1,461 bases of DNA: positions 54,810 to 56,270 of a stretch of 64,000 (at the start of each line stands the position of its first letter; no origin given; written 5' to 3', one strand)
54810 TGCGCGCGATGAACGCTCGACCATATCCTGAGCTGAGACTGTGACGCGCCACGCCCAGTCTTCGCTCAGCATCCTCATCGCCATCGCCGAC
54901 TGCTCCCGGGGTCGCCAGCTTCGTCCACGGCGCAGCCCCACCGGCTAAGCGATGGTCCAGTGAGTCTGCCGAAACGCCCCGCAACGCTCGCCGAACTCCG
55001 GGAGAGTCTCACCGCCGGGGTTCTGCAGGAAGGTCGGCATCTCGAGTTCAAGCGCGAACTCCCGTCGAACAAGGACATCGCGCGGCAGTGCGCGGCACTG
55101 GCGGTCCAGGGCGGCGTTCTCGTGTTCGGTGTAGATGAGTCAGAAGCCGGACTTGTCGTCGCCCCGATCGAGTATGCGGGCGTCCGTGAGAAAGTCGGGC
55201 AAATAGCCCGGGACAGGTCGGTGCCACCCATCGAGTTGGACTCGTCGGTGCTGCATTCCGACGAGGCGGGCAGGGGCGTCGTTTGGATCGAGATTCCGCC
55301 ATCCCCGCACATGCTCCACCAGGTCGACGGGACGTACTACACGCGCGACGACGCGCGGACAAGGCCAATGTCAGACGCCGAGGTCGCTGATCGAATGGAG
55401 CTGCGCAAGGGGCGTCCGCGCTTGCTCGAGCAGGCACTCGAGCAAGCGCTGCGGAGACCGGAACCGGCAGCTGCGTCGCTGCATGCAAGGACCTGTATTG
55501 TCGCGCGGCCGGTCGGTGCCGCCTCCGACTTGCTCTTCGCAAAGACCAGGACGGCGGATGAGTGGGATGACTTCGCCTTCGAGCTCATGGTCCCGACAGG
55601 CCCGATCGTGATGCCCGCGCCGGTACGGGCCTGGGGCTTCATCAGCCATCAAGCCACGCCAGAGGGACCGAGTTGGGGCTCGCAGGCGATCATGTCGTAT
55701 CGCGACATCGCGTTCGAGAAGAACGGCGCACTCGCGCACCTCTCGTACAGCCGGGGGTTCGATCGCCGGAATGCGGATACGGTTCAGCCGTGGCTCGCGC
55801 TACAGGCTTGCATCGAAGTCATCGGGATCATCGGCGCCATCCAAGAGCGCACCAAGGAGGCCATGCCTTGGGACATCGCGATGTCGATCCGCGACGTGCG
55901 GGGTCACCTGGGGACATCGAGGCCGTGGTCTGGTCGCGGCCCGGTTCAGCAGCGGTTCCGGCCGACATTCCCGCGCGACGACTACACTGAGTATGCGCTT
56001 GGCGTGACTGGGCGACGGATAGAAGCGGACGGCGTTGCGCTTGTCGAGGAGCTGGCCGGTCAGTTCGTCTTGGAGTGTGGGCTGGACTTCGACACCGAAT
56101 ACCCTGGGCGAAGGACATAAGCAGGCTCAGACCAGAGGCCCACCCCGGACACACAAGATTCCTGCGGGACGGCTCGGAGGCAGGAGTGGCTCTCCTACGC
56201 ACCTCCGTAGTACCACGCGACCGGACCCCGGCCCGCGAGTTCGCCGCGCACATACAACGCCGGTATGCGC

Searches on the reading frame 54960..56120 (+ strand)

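Call 19: search_protein_families(library=pfam, proteins=[window:54960-56120:+], max_evalue=0.001)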
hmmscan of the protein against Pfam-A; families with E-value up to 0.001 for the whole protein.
window:54960-56120:+ (386 aa): 1 family
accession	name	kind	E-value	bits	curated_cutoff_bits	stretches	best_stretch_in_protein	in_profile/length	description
PF04326.19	SLFN_AlbA_2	-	3.7e-12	47.3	25.3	1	24-138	1-118/118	Schlafen, AlbA_2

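Call 20: search_protein_families(library=padloc, proteins=[window:54960-56120:+], max_evalue=0.001)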
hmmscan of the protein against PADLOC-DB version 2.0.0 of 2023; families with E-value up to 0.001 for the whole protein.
window:54960-56120:+ (386 aa): 0 families
